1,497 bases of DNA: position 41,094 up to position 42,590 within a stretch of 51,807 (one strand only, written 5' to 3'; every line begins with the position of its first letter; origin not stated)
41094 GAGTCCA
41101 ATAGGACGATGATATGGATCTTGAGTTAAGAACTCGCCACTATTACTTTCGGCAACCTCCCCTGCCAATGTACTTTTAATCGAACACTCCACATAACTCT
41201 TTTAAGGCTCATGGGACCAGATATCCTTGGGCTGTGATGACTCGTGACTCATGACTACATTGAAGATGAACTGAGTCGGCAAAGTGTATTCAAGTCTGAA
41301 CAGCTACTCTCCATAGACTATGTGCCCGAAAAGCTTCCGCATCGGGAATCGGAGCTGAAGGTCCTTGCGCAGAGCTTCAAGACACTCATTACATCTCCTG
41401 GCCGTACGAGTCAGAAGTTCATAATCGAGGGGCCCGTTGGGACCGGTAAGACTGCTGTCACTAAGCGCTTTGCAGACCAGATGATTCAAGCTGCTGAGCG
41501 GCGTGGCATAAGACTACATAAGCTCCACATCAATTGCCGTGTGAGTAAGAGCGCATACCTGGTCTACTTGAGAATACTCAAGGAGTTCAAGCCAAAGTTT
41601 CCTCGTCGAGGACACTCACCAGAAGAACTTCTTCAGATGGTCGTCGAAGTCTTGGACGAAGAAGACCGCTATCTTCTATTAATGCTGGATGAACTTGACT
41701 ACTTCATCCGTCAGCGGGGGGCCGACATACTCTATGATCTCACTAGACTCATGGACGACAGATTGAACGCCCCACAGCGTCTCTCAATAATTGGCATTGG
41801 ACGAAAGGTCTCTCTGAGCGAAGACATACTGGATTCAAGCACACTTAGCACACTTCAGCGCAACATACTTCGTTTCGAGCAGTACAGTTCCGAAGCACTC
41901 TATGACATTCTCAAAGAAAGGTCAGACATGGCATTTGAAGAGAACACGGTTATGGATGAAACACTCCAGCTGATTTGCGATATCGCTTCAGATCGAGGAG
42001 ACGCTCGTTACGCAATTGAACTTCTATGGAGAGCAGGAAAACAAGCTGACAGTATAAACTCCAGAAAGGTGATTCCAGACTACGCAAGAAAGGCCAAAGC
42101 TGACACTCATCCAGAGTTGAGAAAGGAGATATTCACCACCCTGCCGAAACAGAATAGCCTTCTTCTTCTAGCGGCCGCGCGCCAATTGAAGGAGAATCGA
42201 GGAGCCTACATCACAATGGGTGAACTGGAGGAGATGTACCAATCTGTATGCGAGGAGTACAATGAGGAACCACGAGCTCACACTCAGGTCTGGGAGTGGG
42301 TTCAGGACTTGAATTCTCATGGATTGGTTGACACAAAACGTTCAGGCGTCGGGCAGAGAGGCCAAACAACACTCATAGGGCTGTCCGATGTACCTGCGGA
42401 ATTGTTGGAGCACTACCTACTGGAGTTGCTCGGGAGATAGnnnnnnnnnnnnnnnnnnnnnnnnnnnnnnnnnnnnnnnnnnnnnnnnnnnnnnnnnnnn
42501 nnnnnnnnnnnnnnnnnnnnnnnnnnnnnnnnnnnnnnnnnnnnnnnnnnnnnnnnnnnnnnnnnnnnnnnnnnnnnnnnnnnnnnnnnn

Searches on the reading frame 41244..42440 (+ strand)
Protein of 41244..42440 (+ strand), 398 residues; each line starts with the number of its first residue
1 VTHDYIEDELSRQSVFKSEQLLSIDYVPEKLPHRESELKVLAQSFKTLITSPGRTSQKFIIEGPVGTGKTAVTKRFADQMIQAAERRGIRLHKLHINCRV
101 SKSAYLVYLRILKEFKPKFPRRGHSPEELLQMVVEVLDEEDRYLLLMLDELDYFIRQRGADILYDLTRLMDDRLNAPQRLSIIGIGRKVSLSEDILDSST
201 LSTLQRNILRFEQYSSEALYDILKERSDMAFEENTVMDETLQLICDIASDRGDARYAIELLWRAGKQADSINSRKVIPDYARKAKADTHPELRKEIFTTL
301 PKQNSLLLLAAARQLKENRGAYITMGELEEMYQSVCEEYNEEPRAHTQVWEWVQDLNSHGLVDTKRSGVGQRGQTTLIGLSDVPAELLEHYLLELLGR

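Call 9: search_protein_families(library=pfam, proteins=[window:41244-42440:+])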
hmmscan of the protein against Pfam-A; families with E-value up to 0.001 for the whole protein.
window:41244-42440:+ (398 aa): 6 families
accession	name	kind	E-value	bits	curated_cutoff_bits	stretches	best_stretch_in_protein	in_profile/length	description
PF22703.2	Cdc6_lid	-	2e-20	72.9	27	1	221-285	2-67/68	Cdc6 AAA+ ATPase-type lid domain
PF09079.17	Cdc6_C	-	3.6e-20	72.2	25.1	1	298-387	4-93/96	CDC6, C terminal winged helix domain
PF13401.12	AAA_22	-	4.6e-13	50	27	1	60-188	9-124/130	AAA domain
PF05621.17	TniB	-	1.2e-07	31.8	22.4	1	37-156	15-133/189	Bacterial TniB protein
PF00004.35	AAA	-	2e-06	28.7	21.2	1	61-190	3-112/131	ATPase family associated with various cellular activities (AAA)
PF13191.12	AAA_16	-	2.1e-05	25.5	32.6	1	30-172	1-161/167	AAA ATPase domain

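Call 25: search_protein_families(library=ncbifam, proteins=[window:41244-42440:+], max_evalue=1)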
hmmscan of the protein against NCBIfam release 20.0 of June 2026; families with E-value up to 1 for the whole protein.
window:41244-42440:+ (398 aa): 13 families
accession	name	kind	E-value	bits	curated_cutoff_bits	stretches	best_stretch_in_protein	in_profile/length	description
NF001623.0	PRK00411.1-1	equivalog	9.6e-112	373.7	311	1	3-395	5-402/411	ORC1-type DNA replication protein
TIGR02928.1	TIGR02928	subfamily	6.8e-88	295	181.3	1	15-378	1-364/366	orc1/cdc6 family replication initiation protein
NF001625.0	PRK00411.1-3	equivalog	7.8e-67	225.8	501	1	7-392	12-393/415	ORC1-type DNA replication protein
NF001624.0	PRK00411.1-2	subfamily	1.1e-49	169.2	354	1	13-385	11-366/374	ORC1-type DNA replication protein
NF001626.0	PRK00411.1-5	equivalog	8.3e-40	136.7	417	1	7-381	7-364/374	ORC1-type DNA replication protein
NF009067.0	PRK12402.1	equivalog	0.0014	17.6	317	1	57-81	37-61/340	replication factor C small subunit 2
NF001679.0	PRK00440.1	equivalog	0.0015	17.7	303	1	208-278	156-222/322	replication factor C small subunit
NF047389.1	ATPase_Sll1717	subfamily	0.0072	15.5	75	1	55-79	28-52/454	P-loop ATPase, Sll1717 family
NF041815.1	Avs4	equivalog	0.011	13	1500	1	25-80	174-229/1579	AVAST type 4 anti-phage nuclease Avs4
NF003226.0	PRK04195.1-1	equivalog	0.031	13.2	588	1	218-273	165-216/405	replication factor C large subunit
TIGR02397.1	dnaX_nterm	equivalog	0.061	12.6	250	1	52-80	32-60/355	DNA polymerase III subunit gamma/tau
NF006586.0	PRK09112.1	equivalog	0.11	11.6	308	1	40-87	34-76/351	DNA polymerase III subunit delta'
NF049994.1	slr1306_fam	domain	0.15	10.6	490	1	29-85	82-137/470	slr1306 family protein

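Call 55: search_solved_structures(query=window:41244-42440:+, max_evalue=0.00001, show_alignments=1)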
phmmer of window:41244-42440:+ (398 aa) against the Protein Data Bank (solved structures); distinct sequences matched with E-value up to 0.00001: 15.
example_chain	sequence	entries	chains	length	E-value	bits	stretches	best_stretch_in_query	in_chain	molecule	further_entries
1fnn_A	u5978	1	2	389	2.1e-56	195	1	18-396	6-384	CELL DIVISION CONTROL PROTEIN 6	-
2qby_A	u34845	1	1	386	6e-45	157.4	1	13-381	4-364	Cell division control protein 6 homolog 1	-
2v1u_A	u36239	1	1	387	1.9e-35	126.1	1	14-380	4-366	CELL DIVISION CONTROL PROTEIN 6 HOMOLOG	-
1w5s_A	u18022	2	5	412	4e-30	108.5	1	11-388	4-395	ORIGIN RECOGNITION COMPLEX SUBUNIT 2 ORC2 | ORC2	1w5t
7jgr_G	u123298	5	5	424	1.1e-18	70.9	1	28-264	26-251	Cell division control protein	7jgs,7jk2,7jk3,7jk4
2qby_B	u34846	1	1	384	2e-17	66.8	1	27-374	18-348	Cell division control protein 6 homolog 3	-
8s0e_G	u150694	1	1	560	2.2e-15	60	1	18-294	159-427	Cell division control protein 6 homolog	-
8rwv_F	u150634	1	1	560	2.3e-15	60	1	18-294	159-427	Cell division control protein 6 homolog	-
5uj7_A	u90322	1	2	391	1.1e-12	51.2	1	21-283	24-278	Origin recognition complex subunit 1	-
7jpo_A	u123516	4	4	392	1.1e-12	51.2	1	21-283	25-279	Origin recognition complex subunit 1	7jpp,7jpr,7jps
5ujm_A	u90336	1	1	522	1.6e-12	50.6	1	21-282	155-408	Origin recognition complex subunit 1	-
7ctf_A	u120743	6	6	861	6.5e-12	48.6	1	21-281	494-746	Origin recognition complex subunit 1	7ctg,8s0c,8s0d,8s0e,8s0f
8rwv_A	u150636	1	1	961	7.1e-12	48.5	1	21-281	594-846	Origin recognition complex subunit 1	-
4xgc_A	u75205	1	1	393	2.5e-11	46.7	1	14-315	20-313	Origin recognition complex subunit 1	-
7jgr_A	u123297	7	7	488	4.6e-11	45.8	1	14-315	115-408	Origin recognition complex subunit 1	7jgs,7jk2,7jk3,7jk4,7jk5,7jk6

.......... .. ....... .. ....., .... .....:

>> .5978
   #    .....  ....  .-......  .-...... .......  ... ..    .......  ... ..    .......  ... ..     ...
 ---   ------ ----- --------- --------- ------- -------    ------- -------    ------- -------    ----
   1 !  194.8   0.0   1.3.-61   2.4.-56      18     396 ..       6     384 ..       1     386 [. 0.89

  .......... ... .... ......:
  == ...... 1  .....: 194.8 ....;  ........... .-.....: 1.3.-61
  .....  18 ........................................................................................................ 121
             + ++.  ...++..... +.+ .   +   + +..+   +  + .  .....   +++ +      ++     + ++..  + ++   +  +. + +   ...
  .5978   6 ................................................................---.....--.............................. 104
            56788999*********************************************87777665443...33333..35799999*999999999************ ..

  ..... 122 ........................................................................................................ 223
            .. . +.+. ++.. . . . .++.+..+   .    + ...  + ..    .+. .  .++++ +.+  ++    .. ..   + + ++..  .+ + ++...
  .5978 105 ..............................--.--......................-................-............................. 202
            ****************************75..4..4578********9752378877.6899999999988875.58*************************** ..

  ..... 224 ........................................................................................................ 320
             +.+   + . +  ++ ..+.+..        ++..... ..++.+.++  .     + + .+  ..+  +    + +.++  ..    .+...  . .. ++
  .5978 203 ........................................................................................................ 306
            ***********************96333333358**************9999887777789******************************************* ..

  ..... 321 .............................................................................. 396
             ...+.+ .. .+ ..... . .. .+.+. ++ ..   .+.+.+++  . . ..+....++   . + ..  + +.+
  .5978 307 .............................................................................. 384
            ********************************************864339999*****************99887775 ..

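Call 63: find_homologous_proteins(query=window:41244-42440:+, max_evalue=1e-60)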
Query window:41244-42440:+ (398 aa): 2003 proteins with E <= 1e-60 among 8000 candidates; the best 120 are listed.
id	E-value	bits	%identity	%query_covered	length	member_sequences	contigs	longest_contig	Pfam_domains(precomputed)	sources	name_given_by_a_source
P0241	1.1e-246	836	95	97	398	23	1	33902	PF22703.3,PF00004.36,PF13401.13,PF05621.18,PF09079.18,PF13191.13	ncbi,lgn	-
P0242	4.0e-237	805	90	99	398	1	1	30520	PF22703.3,PF00004.36,PF13401.13,PF05621.18,PF09079.18,PF13191.13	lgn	-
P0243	1.7e-236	803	90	99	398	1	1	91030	PF22703.3,PF00004.36,PF13401.13,PF05621.18,PF09079.18,PF13191.13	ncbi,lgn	ncbi:MAG: ORC1-type DNA replication protein [Candidatus Thorarchaeota archaeon]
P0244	1.3e-230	783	87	100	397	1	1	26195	PF22703.3,PF00004.36,PF13401.13,PF05621.18,PF09079.18,PF13191.13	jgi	jgi:cell division control protein 6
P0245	5.9e-229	778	86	99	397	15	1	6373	PF22703.3,PF00004.36,PF13401.13,PF05621.18,PF09079.18,PF13191.13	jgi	jgi:cell division control protein 6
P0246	3.7e-228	775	86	99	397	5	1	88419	PF22703.3,PF00004.36,PF13401.13,PF05621.18,PF09079.18,PF13191.13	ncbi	ncbi:MAG: ORC1-type DNA replication protein [Candidatus Thorarchaeota archaeon]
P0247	5.3e-228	775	86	99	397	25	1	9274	PF22703.3,PF00004.36,PF13401.13,PF05621.18,PF09079.18,PF13191.13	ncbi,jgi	ncbi:MAG: ORC1-type DNA replication protein [Candidatus Thorarchaeota archaeon]|jgi:cell division co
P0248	6.9e-228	774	87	99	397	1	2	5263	PF22703.3,PF00004.36,PF13401.13,PF05621.18,PF09079.18,PF13191.13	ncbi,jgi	ncbi:MAG: ORC1-type DNA replication protein [Candidatus Thorarchaeota archaeon]|jgi:cell division co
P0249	5.4e-225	765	85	99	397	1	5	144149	PF22703.3,PF00004.36,PF13401.13,PF05621.18,PF09079.18,PF13191.13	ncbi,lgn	ncbi:MAG: ORC1-type DNA replication protein [Promethearchaeota archaeon]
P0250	1.5e-219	747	84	100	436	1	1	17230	PF22703.3,PF05729.19,PF00004.36,PF13401.13,PF05621.18,PF09079.18,PF13191.13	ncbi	ncbi:MAG: ORC1-type DNA replication protein [Candidatus Hodarchaeota archaeon]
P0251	1.7e-218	743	86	96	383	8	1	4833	PF22703.3,PF00004.36,PF13401.13,PF05621.18,PF09079.18,PF13191.13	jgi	jgi:cell division control protein 6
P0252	1.9e-218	743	84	99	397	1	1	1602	PF22703.3,PF05729.19,PF00004.36,PF13401.13,PF05621.18,PF09079.18,PF13191.13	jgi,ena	-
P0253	3.5e-218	742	83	99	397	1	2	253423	PF22703.3,PF00004.36,PF13401.13,PF09079.18,PF13191.13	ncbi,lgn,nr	ncbi:MAG: ORC1-type DNA replication protein [Candidatus Thorarchaeota archaeon]|nr:ORC1-type DNA rep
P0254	5.8e-218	742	83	100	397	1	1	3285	PF22703.3,PF00004.36,PF13401.13,PF05621.18,PF09079.18,PF13191.13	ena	-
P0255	1.2e-217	740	84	97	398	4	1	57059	PF22703.3,PF00004.36,PF13401.13,PF05621.18,PF09079.18,PF13191.13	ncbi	ncbi:MAG: ORC1-type DNA replication protein [Promethearchaeota archaeon]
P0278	2.7e-208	710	79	97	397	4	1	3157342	PF22703.3,PF05729.19,PF00004.36,PF13401.13,PF05621.18,PF09079.18,PF13191.13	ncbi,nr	ncbi:MAG: ORC1-type DNA replication protein [Candidatus Thorarchaeota archaeon]|nr:MAG: ORC1-type DN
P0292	2.4e-207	707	78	99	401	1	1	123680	PF22703.3,PF05729.19,PF00004.36,PF13401.13,PF09079.18,PF13191.13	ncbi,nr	ncbi:ORC1-type DNA replication protein [Candidatus Thorarchaeota archaeon]|nr:MAG: ORC1-type DNA rep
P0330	3.5e-204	696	77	100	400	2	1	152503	PF22703.3,PF00004.36,PF13401.13,PF05621.18,PF09079.18,PF13191.13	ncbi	-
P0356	5.3e-199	679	76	100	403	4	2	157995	PF22703.3,PF00004.36,PF13401.13,PF05621.18,PF09079.18,PF13191.13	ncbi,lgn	ncbi:MAG: ORC1-type DNA replication protein [Candidatus Thorarchaeota archaeon]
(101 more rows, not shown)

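Call 64: find_encoding_contigs(protein=P0278, flank=10000, max_places=2)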
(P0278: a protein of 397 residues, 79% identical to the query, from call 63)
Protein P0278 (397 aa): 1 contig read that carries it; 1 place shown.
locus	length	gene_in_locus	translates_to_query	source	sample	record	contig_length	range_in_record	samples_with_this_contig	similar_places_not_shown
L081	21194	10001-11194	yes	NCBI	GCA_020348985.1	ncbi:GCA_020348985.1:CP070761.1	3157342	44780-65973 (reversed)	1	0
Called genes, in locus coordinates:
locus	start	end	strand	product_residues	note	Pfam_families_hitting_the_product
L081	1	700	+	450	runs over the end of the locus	PF00890:FAD_binding_2 (faint), PF01494:FAD_binding_3, PF04820:Trp_halogenase (faint), PF12831:FAD_oxidored, PF01266:DAO, PF22578:GGR_cat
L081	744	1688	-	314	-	PF14520:HHH_5, PF00154:RecA_N, PF13481:AAA_25 (faint), PF08423:Rad51, PF06745:ATPase (weak)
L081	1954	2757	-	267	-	PF12679:ABC2_membrane_2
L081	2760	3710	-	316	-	PF00005:ABC_tran, PF13304:AAA_21 (weak)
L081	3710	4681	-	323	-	-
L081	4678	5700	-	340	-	PF00005:ABC_tran, PF13304:AAA_21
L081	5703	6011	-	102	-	PF03259:Robl_LC7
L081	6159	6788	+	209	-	-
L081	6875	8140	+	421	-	PF00515:TPR_1 (faint), PF07719:TPR_2 (faint)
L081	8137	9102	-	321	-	PF04909:Amidohydro_2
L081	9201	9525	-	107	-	-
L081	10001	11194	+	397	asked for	PF05621:TniB (weak), PF13191:AAA_16 (faint), PF00004:AAA (weak), PF05729:NACHT (faint), PF13401:AAA_22, PF22703:Cdc6_lid, PF09079:WHD_Cdc6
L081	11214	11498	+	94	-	PF12840:HTH_20 (weak), PF01022:HTH_5, PF13412:HTH_24 (weak)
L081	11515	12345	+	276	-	PF01416:PseudoU_synth_1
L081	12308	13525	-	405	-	PF13191:AAA_16 (faint), PF00004:AAA, PF21960:RCF1-5-like_lid (weak)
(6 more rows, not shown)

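Call 65: find_encoding_contigs(protein=P0243, flank=10000, max_places=2)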
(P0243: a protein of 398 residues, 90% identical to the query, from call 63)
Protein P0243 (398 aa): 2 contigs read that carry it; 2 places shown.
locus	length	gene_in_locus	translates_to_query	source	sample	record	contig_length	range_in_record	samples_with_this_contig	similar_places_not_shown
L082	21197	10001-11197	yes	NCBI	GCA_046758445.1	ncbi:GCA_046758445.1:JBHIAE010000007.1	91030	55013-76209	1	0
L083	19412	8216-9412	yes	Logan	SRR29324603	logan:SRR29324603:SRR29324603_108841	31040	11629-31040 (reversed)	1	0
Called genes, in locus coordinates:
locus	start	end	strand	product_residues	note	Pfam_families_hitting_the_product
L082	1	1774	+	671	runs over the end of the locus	PF16640:Big_3_5 (faint), PF02369:Big_1 (faint), PF11974:bMG3 (faint)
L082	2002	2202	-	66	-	-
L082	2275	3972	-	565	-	PF00437:T2SSE, PF27713:UCP018868 (weak)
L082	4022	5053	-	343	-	-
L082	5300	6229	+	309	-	-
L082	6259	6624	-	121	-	-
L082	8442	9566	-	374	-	PF01855:POR_N, PF17147:PFOR_II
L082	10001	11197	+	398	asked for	PF05621:TniB, PF13191:AAA_16 (faint), PF00004:AAA (weak), PF13401:AAA_22, PF22703:Cdc6_lid, PF09079:WHD_Cdc6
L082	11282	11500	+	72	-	-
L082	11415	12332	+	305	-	PF01416:PseudoU_synth_1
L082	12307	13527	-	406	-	PF03215:Rad17 (weak), PF13191:AAA_16 (faint), PF00004:AAA, PF21960:RCF1-5-like_lid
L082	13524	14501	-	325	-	PF13177:DNA_pol3_delta2, PF00004:AAA, PF08542:Rep_fac_C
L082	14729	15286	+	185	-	-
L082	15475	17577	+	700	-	PF14551:MCM_N, PF17207:MCM_OB, PF00493:MCM, PF07728:AAA_5 (weak), PF01078:Mg_chelatase (weak), PF17855:MCM_lid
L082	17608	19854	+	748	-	PF04851:ResIII, PF00270:DEAD, PF22527:DEXQc_Suv3 (weak), PF00271:Helicase_C, PF20470:HTH_61, PF21280:Helicase_dom4_arc, PF14520:HHH_5 (weak)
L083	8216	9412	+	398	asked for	PF05621:TniB, PF13191:AAA_16 (faint), PF00004:AAA (weak), PF13401:AAA_22, PF22703:Cdc6_lid, PF09079:WHD_Cdc6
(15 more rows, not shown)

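Call 66: find_encoding_contigs(protein=P0292, flank=10000, max_places=1)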
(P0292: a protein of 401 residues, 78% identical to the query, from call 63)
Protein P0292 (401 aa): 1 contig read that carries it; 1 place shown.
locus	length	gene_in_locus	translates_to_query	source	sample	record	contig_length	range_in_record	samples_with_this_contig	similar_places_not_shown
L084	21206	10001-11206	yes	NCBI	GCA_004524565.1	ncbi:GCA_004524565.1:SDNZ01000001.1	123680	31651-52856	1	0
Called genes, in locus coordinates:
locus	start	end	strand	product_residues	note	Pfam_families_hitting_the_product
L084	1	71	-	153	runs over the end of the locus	PF08069:Ribosomal_S13_N, PF00312:Ribosomal_S15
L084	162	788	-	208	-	PF00069:Pkinase, PF01163:RIO1, PF01636:APH (weak), PF03109:ABC1 (weak), PF07714:PK_Tyr_Ser-Thr (weak)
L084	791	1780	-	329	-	PF00814:TsaD, PF22521:HypF_C_2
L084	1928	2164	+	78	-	PF01423:LSM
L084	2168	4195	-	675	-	PF04312:DUF460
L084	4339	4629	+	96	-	PF12840:HTH_20, PF01022:HTH_5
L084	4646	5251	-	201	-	-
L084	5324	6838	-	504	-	PF01935:DUF87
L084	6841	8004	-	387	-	PF09376:NurA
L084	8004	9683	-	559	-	PF06418:CTP_synth_N, PF00117:GATase, PF07722:Peptidase_C26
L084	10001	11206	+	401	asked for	PF13191:AAA_16 (faint), PF00004:AAA, PF05729:NACHT (faint), PF13401:AAA_22, PF22703:Cdc6_lid, PF09079:WHD_Cdc6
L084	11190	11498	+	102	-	PF12840:HTH_20 (weak), PF01022:HTH_5, PF13412:HTH_24 (weak)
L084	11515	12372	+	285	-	PF01416:PseudoU_synth_1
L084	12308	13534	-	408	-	PF03215:Rad17 (weak), PF05496:RuvB_N (weak), PF00004:AAA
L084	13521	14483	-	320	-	PF03215:Rad17 (faint), PF05496:RuvB_N (weak), PF13177:DNA_pol3_delta2, PF00004:AAA, PF25361:AAA_lid_RFC1 (weak), PF08542:Rep_fac_C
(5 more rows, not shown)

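Call 67: find_encoding_contigs(protein=P0330, flank=10000, max_places=1)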
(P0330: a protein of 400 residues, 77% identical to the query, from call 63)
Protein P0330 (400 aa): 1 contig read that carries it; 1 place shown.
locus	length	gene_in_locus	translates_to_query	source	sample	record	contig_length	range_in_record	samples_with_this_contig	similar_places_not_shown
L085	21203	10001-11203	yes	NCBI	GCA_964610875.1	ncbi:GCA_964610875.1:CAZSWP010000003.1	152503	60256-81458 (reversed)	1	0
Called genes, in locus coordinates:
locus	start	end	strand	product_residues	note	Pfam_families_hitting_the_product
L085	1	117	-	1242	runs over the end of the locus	PF01935:DUF87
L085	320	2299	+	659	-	PF02369:Big_1 (faint), PF16640:Big_3_5 (faint)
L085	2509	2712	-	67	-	-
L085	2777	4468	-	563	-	PF00437:T2SSE, PF27713:UCP018868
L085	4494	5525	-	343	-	-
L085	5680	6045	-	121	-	PF16992:RNA_pol_RpbG (weak)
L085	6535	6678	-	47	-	-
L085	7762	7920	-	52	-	-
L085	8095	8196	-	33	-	-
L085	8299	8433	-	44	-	-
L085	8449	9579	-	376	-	PF01855:POR_N, PF17147:PFOR_II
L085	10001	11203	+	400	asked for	PF05621:TniB (weak), PF13191:AAA_16 (weak), PF00004:AAA (weak), PF13401:AAA_22, PF22703:Cdc6_lid, PF09079:WHD_Cdc6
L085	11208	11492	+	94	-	PF12840:HTH_20 (weak), PF01022:HTH_5, PF12802:MarR_2 (weak), PF13412:HTH_24 (weak)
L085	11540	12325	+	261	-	PF01416:PseudoU_synth_1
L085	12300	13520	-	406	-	PF03215:Rad17, PF05496:RuvB_N (weak), PF13191:AAA_16 (weak), PF00004:AAA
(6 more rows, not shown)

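Call 68: find_encoding_contigs(protein=P0356, flank=10000, max_places=1)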
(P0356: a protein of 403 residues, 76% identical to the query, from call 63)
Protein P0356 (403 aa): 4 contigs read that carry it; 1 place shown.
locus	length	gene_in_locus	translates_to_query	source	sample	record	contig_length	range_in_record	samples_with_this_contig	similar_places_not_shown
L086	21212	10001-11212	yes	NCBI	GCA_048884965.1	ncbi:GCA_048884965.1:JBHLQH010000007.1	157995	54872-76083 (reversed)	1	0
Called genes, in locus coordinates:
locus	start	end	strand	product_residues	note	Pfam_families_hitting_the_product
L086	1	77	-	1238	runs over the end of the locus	PF01935:DUF87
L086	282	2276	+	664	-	PF16640:Big_3_5 (faint), PF17789:MG4 (faint)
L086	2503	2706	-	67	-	-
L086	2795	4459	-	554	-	PF00437:T2SSE, PF27713:UCP018868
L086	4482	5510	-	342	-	PF00382:TFIIB (faint)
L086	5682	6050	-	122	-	-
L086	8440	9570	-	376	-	PF01855:POR_N, PF17147:PFOR_II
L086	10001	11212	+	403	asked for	PF05621:TniB, PF13191:AAA_16 (faint), PF00004:AAA, PF13401:AAA_22, PF22703:Cdc6_lid, PF09079:WHD_Cdc6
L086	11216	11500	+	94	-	PF25213:HVO_A0261_N (weak), PF12840:HTH_20, PF01022:HTH_5, PF09339:HTH_IclR (weak), PF13412:HTH_24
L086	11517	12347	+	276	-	PF01416:PseudoU_synth_1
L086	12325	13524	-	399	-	PF03215:Rad17 (faint), PF00004:AAA, PF21960:RCF1-5-like_lid (weak)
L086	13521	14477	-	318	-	PF05496:RuvB_N (weak), PF13177:DNA_pol3_delta2, PF00004:AAA, PF25361:AAA_lid_RFC1 (weak), PF08542:Rep_fac_C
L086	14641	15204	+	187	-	-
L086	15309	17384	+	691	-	PF14551:MCM_N, PF17207:MCM_OB, PF00493:MCM, PF01078:Mg_chelatase (weak), PF07728:AAA_5 (weak), PF17855:MCM_lid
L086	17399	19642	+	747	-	PF00270:DEAD, PF04851:ResIII, PF22527:DEXQc_Suv3, PF00271:Helicase_C, PF20470:HTH_61, PF21280:Helicase_dom4_arc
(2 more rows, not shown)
